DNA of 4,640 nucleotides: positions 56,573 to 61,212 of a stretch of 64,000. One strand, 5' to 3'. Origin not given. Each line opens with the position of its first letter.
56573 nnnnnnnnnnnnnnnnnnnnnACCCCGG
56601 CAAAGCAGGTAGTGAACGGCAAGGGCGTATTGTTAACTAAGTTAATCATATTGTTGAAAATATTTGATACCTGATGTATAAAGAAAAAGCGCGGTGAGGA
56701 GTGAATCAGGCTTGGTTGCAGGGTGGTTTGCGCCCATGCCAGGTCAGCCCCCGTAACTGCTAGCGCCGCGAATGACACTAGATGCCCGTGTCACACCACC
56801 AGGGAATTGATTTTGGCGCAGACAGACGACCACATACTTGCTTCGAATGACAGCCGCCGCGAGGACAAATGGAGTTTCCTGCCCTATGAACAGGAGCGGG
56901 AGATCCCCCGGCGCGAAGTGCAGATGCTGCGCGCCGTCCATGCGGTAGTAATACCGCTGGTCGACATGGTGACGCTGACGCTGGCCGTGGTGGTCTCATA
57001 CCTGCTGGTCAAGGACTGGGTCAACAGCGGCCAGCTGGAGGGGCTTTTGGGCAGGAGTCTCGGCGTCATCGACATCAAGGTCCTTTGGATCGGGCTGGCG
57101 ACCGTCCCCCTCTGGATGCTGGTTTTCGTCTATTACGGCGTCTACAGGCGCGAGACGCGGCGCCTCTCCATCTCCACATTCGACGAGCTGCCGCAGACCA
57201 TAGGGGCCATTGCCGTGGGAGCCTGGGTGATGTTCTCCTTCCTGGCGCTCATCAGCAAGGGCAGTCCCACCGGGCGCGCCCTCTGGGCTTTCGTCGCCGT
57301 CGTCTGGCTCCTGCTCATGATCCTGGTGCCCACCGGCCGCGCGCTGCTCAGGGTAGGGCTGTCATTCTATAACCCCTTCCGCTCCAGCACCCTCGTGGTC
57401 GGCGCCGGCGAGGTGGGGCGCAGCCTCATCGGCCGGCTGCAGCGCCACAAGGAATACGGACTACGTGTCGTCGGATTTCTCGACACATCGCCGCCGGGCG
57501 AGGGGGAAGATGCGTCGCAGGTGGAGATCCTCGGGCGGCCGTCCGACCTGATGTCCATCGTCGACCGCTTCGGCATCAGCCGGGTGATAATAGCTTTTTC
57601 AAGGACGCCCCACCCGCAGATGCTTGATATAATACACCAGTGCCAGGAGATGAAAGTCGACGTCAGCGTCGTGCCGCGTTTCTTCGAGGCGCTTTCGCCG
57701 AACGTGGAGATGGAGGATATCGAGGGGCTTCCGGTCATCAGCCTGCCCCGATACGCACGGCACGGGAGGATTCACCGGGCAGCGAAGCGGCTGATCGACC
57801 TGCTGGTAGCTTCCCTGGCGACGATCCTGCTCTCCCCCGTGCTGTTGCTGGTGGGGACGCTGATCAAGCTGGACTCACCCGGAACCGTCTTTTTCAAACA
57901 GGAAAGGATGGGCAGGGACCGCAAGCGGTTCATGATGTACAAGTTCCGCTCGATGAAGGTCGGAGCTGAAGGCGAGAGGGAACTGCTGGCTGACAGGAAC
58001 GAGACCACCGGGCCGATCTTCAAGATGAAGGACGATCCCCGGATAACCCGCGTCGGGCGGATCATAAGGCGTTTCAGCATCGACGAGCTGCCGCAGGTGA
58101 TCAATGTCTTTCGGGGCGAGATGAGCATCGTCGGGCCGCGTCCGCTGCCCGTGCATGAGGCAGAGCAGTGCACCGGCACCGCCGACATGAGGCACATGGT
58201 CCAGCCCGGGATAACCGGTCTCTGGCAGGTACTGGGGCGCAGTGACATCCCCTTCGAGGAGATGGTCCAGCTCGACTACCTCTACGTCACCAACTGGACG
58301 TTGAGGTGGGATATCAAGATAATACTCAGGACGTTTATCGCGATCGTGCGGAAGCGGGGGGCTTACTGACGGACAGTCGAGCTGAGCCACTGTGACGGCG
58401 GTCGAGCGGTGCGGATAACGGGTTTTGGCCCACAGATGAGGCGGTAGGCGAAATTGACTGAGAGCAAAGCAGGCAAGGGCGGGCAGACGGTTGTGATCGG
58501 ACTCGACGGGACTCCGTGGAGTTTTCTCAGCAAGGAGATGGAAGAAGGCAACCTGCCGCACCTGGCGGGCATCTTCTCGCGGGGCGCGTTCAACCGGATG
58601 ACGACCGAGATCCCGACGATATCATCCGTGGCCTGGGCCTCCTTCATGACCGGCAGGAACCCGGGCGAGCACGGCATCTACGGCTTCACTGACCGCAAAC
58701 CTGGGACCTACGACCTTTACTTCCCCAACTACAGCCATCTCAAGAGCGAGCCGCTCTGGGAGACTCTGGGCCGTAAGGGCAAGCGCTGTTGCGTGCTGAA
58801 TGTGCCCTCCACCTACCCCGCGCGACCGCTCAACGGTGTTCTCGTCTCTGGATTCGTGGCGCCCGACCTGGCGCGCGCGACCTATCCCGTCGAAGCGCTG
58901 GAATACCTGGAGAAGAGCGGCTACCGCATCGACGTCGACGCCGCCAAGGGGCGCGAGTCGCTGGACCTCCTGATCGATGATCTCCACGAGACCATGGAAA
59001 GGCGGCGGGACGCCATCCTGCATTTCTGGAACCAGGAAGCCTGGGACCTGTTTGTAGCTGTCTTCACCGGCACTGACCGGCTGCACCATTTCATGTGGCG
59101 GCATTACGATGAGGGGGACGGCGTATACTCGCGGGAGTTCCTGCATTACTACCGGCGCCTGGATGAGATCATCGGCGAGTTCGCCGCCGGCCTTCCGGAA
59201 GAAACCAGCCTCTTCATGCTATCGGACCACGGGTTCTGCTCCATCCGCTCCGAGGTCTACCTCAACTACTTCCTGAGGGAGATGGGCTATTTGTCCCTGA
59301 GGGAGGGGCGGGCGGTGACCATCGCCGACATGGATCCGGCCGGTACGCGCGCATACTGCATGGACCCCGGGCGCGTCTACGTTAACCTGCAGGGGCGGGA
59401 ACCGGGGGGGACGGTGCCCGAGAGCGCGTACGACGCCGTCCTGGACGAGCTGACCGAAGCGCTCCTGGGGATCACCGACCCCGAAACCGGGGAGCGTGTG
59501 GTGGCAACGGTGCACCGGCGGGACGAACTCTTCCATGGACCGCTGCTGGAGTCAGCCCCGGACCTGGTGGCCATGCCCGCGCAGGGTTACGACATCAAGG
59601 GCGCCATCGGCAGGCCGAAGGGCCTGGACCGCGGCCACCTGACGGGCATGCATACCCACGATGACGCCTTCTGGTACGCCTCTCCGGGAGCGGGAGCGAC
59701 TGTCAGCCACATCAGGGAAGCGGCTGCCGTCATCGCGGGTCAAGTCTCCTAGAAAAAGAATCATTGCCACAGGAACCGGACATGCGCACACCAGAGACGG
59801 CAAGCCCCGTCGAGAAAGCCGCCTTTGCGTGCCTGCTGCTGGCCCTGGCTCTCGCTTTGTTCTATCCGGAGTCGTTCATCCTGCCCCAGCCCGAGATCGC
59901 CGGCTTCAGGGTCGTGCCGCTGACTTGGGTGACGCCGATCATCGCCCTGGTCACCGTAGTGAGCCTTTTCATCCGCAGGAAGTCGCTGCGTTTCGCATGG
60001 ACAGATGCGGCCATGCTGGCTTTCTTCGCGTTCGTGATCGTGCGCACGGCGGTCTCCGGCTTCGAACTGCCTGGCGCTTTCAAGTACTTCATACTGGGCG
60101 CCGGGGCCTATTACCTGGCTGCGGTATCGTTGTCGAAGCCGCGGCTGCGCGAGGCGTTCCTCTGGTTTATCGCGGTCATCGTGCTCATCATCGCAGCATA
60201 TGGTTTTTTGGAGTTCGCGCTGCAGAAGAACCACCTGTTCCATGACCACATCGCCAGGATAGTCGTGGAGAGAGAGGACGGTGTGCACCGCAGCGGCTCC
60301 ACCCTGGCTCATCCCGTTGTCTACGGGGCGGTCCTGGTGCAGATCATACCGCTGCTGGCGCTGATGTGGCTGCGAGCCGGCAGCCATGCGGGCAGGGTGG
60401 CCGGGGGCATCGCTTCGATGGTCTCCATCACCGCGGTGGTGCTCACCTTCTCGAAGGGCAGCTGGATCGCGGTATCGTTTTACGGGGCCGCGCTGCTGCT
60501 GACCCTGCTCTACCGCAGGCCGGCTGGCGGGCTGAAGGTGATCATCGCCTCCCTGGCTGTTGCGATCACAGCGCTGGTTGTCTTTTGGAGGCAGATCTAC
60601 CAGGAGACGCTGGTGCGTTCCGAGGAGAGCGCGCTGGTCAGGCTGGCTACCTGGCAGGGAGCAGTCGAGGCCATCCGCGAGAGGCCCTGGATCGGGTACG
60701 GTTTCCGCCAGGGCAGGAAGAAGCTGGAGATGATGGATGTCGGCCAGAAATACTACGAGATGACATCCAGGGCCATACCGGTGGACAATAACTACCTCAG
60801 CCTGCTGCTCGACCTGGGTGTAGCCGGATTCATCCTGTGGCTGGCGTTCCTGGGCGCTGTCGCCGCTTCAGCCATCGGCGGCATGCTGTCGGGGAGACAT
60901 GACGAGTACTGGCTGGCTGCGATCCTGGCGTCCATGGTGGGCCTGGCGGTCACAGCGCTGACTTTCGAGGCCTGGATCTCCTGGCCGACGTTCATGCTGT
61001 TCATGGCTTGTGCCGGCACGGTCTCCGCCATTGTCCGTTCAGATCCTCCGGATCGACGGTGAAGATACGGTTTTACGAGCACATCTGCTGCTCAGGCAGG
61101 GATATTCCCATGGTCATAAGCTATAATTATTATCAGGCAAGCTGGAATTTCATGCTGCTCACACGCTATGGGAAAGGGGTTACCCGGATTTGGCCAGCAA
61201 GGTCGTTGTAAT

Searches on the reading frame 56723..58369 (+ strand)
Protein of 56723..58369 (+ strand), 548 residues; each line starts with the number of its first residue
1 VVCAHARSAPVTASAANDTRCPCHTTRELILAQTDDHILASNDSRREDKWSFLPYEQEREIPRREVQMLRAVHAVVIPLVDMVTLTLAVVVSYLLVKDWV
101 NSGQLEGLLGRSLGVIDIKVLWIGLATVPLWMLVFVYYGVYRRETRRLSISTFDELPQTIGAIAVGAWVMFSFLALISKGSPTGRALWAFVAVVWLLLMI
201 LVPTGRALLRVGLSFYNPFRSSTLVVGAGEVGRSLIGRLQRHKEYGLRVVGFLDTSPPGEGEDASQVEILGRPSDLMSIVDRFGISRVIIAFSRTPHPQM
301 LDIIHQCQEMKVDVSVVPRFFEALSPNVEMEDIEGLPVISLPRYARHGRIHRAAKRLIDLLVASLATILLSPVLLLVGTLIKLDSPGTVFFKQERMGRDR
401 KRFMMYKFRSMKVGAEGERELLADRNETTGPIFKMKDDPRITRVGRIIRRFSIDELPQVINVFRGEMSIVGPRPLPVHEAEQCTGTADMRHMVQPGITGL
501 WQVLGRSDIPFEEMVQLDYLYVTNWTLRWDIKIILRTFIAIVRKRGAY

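Call 9: search_protein_families(library=pfam, proteins=[window:56723-58369:+])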
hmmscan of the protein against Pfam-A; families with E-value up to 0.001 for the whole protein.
window:56723-58369:+ (548 aa): 2 families
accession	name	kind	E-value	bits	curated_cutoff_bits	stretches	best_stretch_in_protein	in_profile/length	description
PF02397.22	Bac_transf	-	3.6e-65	219.3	27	1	355-542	1-178/179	Bacterial sugar transferase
PF13727.12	CoA_binding_3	-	9.1e-14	52.3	25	1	139-318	4-175/175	CoA-binding domain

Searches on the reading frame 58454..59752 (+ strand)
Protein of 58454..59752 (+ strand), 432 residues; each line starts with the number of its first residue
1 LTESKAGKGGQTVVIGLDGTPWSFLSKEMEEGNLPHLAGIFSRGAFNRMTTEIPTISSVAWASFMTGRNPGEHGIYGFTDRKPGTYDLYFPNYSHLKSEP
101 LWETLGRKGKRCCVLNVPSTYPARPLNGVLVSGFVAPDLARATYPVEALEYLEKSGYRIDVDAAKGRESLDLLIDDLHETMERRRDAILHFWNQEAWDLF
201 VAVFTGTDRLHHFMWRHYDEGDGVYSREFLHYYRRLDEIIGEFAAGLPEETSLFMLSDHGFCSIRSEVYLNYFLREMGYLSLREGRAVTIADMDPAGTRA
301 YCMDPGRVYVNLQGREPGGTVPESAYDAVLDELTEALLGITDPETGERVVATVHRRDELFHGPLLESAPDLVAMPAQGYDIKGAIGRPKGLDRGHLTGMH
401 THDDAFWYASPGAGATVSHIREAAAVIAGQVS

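Call 9: search_protein_families(library=pfam, proteins=[window:58454-59752:+])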
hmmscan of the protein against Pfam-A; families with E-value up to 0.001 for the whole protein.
window:58454-59752:+ (432 aa): 1 family
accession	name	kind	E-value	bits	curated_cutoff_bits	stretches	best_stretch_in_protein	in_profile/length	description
PF01663.27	Phosphodiest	-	5.7e-51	174.6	23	1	12-400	1-339/342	Type I phosphodiesterase / nucleotide pyrophosphatase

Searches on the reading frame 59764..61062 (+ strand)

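Call 48: search_protein_families(library=pfam, proteins=[window:59764-61062:+], max_evalue=0.00001)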
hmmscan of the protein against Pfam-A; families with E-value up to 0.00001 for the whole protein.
window:59764-61062:+ (432 aa): 1 family
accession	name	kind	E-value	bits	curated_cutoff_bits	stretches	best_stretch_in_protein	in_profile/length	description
PF04932.20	Wzy_C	-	7.5e-18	65.2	31.7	1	217-360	2-149/149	O-Antigen ligase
